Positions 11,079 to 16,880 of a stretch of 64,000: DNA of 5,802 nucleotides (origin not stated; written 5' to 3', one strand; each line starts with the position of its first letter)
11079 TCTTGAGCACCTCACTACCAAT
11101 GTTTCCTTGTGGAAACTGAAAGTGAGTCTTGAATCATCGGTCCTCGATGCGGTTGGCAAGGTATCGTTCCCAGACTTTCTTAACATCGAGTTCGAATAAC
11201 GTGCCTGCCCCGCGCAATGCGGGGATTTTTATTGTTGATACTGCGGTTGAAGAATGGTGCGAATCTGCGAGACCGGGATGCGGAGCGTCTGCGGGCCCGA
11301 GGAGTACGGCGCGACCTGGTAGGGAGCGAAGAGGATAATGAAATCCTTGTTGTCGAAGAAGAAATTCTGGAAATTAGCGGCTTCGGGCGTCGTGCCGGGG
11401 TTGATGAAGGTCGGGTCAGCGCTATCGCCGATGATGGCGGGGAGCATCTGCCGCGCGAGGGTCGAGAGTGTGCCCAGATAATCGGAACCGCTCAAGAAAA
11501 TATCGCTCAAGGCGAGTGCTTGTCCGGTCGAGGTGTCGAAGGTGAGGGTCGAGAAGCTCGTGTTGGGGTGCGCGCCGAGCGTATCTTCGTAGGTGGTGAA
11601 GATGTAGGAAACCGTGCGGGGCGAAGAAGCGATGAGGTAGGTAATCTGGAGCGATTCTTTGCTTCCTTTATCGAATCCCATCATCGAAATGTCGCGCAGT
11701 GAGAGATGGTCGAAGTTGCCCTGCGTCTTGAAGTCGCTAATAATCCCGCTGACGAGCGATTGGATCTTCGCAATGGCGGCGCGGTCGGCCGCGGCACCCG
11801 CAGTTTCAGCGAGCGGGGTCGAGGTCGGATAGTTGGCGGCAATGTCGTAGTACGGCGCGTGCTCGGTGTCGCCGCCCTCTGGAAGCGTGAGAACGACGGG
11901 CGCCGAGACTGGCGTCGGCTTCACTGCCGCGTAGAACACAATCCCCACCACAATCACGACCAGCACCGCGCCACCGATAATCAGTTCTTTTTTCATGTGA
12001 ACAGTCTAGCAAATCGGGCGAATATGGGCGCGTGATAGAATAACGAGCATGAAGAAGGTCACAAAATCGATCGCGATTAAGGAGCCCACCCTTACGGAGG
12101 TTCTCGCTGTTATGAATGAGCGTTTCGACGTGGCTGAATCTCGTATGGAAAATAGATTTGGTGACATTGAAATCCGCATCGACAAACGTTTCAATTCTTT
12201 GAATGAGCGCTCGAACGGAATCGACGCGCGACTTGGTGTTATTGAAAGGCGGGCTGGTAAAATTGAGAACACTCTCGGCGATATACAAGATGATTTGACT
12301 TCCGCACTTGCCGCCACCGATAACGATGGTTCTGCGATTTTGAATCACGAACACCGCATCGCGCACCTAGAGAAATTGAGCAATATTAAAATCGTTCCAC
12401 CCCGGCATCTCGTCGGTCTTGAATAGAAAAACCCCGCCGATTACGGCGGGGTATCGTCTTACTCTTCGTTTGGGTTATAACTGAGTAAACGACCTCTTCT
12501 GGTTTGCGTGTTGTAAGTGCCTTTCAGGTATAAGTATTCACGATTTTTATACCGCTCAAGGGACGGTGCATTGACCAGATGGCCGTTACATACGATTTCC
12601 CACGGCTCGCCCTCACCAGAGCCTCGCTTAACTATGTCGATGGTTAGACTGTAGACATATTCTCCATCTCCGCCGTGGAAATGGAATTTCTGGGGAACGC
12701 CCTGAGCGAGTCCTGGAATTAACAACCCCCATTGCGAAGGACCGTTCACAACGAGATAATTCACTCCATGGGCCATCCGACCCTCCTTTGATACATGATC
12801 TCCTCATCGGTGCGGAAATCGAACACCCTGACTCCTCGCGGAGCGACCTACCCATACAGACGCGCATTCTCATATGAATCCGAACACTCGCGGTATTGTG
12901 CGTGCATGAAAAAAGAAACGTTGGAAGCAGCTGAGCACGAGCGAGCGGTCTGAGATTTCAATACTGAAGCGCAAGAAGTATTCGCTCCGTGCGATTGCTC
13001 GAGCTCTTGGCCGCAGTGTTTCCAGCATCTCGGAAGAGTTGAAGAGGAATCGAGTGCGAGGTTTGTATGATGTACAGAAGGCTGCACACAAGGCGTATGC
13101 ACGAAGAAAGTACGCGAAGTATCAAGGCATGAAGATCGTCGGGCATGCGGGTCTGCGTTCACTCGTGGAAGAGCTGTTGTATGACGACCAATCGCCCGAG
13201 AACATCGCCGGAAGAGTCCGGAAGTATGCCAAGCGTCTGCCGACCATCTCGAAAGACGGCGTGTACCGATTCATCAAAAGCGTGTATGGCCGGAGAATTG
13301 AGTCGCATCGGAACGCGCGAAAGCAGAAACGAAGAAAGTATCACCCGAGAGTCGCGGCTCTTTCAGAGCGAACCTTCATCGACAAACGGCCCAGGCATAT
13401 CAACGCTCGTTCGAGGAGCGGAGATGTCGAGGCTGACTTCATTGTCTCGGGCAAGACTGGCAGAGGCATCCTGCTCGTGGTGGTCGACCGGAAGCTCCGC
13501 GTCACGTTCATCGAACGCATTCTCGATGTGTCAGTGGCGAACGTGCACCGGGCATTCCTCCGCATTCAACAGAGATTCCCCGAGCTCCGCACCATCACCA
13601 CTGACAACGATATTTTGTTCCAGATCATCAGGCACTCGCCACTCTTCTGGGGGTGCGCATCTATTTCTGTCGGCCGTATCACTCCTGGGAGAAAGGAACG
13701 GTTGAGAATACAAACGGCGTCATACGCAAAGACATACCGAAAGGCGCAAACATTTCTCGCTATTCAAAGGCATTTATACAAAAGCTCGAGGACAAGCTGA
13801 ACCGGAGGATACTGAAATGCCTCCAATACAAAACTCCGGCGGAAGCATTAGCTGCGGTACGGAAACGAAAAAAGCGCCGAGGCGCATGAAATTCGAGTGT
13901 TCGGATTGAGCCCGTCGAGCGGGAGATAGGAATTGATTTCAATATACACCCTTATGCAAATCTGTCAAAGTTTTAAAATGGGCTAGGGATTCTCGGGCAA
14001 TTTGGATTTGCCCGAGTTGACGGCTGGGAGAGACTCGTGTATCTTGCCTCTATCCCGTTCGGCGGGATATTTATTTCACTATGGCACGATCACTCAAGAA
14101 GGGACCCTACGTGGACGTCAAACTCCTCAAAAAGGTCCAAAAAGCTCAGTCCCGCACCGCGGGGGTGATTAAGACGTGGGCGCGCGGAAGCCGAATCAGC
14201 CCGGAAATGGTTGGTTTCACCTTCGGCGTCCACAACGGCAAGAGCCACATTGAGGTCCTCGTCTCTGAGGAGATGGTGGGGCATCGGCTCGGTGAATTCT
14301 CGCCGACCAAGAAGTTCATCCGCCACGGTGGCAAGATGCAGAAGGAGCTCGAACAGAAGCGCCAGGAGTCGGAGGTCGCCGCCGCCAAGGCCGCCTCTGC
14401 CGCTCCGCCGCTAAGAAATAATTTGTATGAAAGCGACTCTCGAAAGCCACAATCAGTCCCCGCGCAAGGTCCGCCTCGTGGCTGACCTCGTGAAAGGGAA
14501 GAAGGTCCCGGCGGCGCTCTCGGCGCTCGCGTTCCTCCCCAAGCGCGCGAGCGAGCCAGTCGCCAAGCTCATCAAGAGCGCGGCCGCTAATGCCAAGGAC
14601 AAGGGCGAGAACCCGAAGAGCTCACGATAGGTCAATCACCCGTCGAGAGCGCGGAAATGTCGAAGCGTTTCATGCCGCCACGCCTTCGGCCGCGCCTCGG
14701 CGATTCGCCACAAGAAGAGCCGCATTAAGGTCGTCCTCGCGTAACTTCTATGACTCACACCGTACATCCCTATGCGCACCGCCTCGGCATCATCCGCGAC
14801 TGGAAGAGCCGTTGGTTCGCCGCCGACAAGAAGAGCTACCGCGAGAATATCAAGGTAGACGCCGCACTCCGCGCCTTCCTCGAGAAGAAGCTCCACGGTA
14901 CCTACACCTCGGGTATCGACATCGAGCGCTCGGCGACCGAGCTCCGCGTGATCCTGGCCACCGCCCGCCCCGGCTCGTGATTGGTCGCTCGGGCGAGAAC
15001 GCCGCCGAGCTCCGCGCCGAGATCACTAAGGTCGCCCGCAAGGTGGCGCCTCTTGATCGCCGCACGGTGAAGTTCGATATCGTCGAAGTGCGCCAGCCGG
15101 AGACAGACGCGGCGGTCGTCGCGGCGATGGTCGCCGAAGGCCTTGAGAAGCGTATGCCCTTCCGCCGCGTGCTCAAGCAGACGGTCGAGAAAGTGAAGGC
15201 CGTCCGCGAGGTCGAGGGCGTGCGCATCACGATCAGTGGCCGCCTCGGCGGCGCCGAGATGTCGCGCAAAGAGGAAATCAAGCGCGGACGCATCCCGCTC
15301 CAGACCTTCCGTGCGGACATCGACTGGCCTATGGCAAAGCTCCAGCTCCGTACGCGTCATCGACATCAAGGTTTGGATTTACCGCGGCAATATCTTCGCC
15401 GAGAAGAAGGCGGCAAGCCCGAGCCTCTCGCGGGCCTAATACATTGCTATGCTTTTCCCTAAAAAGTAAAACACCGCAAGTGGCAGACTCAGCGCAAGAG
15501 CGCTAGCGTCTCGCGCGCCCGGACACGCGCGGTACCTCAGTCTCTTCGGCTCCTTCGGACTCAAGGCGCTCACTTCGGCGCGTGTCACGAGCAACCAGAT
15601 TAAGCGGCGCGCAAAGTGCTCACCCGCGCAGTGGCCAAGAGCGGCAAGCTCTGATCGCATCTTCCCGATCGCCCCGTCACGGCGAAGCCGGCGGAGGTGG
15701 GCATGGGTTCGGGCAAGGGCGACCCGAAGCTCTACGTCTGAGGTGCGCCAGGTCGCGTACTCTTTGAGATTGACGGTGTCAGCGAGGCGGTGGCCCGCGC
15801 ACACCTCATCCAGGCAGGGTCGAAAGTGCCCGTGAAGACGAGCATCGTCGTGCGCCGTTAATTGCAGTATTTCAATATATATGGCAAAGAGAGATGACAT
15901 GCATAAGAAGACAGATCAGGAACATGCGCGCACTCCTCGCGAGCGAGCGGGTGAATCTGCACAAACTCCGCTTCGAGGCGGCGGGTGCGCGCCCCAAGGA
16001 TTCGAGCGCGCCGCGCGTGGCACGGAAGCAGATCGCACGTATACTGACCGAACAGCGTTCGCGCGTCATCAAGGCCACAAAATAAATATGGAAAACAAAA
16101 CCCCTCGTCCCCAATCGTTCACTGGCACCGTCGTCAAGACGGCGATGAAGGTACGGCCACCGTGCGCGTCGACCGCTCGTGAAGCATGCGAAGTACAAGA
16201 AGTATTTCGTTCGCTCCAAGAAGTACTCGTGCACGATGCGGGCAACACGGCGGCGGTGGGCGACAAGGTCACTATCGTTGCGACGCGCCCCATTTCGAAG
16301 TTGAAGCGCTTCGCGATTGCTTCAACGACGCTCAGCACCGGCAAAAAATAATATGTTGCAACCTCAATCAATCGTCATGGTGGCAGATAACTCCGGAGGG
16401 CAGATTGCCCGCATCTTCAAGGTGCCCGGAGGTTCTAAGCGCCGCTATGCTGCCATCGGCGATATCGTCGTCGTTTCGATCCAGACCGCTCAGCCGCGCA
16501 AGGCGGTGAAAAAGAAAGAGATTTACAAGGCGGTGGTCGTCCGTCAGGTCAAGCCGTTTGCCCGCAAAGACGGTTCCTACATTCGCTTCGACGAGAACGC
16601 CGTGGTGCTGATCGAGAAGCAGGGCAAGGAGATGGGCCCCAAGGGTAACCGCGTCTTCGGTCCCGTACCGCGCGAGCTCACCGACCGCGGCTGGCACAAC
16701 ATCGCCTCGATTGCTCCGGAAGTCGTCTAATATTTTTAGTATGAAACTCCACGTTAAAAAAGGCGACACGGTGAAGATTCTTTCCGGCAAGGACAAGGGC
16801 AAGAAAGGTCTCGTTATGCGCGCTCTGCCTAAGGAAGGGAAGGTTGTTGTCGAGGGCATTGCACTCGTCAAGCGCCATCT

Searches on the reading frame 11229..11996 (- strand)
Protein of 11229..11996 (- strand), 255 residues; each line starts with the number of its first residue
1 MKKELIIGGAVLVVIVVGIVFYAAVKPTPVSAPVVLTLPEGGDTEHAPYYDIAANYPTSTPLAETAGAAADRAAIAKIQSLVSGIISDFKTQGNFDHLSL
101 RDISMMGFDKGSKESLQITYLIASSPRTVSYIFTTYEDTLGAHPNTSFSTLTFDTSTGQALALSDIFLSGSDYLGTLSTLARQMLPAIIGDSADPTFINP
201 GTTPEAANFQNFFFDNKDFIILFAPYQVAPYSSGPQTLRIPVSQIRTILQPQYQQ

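Call 10: search_protein_families(library=pfam, proteins=[window:11229-11996:-], max_evalue=0.1)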
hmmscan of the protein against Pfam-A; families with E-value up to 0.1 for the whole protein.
window:11229-11996:- (255 aa): 1 family
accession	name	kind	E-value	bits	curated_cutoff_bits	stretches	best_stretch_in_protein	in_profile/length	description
PF11738.13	DUF3298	-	3.7e-13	50.7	24.1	1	164-243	1-84/84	Protein of unknown function (DUF3298)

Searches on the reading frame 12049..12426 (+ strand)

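Call 10: search_protein_families(library=pfam, proteins=[window:12049-12426:+], max_evalue=0.1)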
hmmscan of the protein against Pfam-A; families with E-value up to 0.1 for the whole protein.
window:12049-12426:+ (125 aa): 3 families
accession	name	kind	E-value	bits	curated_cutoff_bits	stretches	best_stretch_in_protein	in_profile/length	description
PF23991.1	DUF7310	-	0.0019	19.1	40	1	41-91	32-82/83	Coiled-coil region of unknown function (DUF7310)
PF09304.16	Cortex-I_coil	-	0.015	16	60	1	50-111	34-95/107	Cortexillin coiled-coil region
PF04513.17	Baculo_PEP_C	-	0.037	14.5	38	0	17-89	45-114/140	Baculovirus polyhedron envelope protein, PEP, C terminus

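Call 55: search_protein_families(library=phrogs, proteins=[window:12049-12426:+], max_evalue=0.1)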
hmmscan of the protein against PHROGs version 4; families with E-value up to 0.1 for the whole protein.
window:12049-12426:+ (125 aa): 5 families
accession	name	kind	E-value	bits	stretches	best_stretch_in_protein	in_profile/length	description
phrog_12015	-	unknown function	0.0043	17.7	1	30-83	93-142/165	-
phrog_5553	-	unknown function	0.012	16.8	1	43-81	25-63/114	-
phrog_21066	-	unknown function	0.049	14.5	1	19-83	66-129/228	-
phrog_6701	-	unknown function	0.095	13.4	0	17-68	64-124/169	-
phrog_33360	-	tail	0.097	11.5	0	10-110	99-204/1239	tail length tape measure protein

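Call 56: search_protein_families(library=padloc, proteins=[window:12049-12426:+], max_evalue=0.1)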
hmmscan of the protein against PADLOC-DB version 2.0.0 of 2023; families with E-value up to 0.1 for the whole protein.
window:12049-12426:+ (125 aa): 1 family
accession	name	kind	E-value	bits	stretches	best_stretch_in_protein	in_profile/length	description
PDLC02835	DpdD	-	0.036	10.2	1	41-119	348-424/764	DpdD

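Call 57: search_protein_families(library=ncbifam, proteins=[window:12049-12426:+], max_evalue=0.1)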
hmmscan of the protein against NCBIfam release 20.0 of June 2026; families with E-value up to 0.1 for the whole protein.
window:12049-12426:+ (125 aa): 2 families
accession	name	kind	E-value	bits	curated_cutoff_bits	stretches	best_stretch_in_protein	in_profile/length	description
NF048001.1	GTP_morpho_1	equivalog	0.042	13.6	50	0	22-68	4-46/70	GTA head formation protein, RCAP_rcc01685 family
NF002024.0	PRK00846.1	equivalog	0.098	12.9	90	0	22-79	1-58/78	hypothetical protein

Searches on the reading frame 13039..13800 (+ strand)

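Call 10: search_protein_families(library=pfam, proteins=[window:13039-13800:+], max_evalue=0.1)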
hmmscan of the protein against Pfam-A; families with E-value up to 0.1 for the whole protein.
window:13039-13800:+ (253 aa): 0 families

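Call 57: search_protein_families(library=ncbifam, proteins=[window:13039-13800:+], max_evalue=0.1)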
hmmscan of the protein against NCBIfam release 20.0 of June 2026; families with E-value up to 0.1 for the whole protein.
window:13039-13800:+ (253 aa): 1 family
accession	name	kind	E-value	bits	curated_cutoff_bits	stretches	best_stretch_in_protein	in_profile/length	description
NF033563.0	transpos_IS30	equivalog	7.4e-25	88.2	80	1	2-190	8-197/267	IS30 family transposase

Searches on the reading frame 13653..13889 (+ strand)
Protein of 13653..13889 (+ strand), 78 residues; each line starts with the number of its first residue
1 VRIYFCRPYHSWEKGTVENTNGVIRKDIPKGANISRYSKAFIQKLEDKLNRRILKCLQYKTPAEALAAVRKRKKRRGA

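Call 57: search_protein_families(library=ncbifam, proteins=[window:13653-13889:+], max_evalue=0.1)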
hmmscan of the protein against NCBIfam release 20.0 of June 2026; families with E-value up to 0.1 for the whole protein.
window:13653-13889:+ (78 aa): 3 families
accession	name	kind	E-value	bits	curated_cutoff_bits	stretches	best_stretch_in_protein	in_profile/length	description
NF033563.0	transpos_IS30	equivalog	8.3e-19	68.3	80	1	1-52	213-264/267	IS30 family transposase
NF033546.1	transpos_IS21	equivalog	4.8e-08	32.9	160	1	1-68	214-284/294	IS21 family transposase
NF033577.2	transpos_IS481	equivalog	0.026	14.1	224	1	5-65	220-283/284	IS481 family transposase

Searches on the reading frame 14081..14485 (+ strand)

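Call 10: search_protein_families(library=pfam, proteins=[window:14081-14485:+], max_evalue=0.1)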
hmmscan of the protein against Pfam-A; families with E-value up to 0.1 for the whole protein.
window:14081-14485:+ (134 aa): 1 family
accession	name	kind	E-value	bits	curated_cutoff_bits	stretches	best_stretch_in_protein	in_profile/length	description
PF00203.26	Ribosomal_S19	-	3.8e-33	113.6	27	1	3-82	1-81/81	Ribosomal protein S19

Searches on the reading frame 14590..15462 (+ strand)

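Call 11: search_protein_families(library=pfam, proteins=[window:14590-15462:+], max_evalue=0.01)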
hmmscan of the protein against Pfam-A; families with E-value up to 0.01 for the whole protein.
window:14590-15462:+ (290 aa): 1 family
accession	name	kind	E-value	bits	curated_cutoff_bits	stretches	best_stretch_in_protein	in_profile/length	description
PF00189.25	Ribosomal_S3_C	-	8.3e-20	71.6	34.1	1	181-253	1-72/83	Ribosomal protein S3, C-terminal domain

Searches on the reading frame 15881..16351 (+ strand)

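Call 11: search_protein_families(library=pfam, proteins=[window:15881-16351:+], max_evalue=0.01)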
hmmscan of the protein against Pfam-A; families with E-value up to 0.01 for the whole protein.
window:15881-16351:+ (156 aa): 1 family
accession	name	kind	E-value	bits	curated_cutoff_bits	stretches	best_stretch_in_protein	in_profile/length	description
PF00366.26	Ribosomal_S17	-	3e-10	40.5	25.9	1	106-146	26-66/68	Ribosomal protein S17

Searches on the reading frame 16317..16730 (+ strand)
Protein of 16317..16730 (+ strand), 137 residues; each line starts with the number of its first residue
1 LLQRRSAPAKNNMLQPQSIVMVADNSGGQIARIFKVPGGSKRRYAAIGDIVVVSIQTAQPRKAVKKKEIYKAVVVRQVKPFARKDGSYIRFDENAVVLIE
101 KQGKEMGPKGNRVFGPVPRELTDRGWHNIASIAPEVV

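Call 11: search_protein_families(library=pfam, proteins=[window:16317-16730:+], max_evalue=0.01)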
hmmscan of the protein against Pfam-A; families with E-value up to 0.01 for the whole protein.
window:16317-16730:+ (137 aa): 1 family
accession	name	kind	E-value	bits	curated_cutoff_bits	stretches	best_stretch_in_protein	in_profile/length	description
PF00238.24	Ribosomal_L14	-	1.7e-44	151.1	23.6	1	13-137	1-122/122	Ribosomal protein L14p/L23e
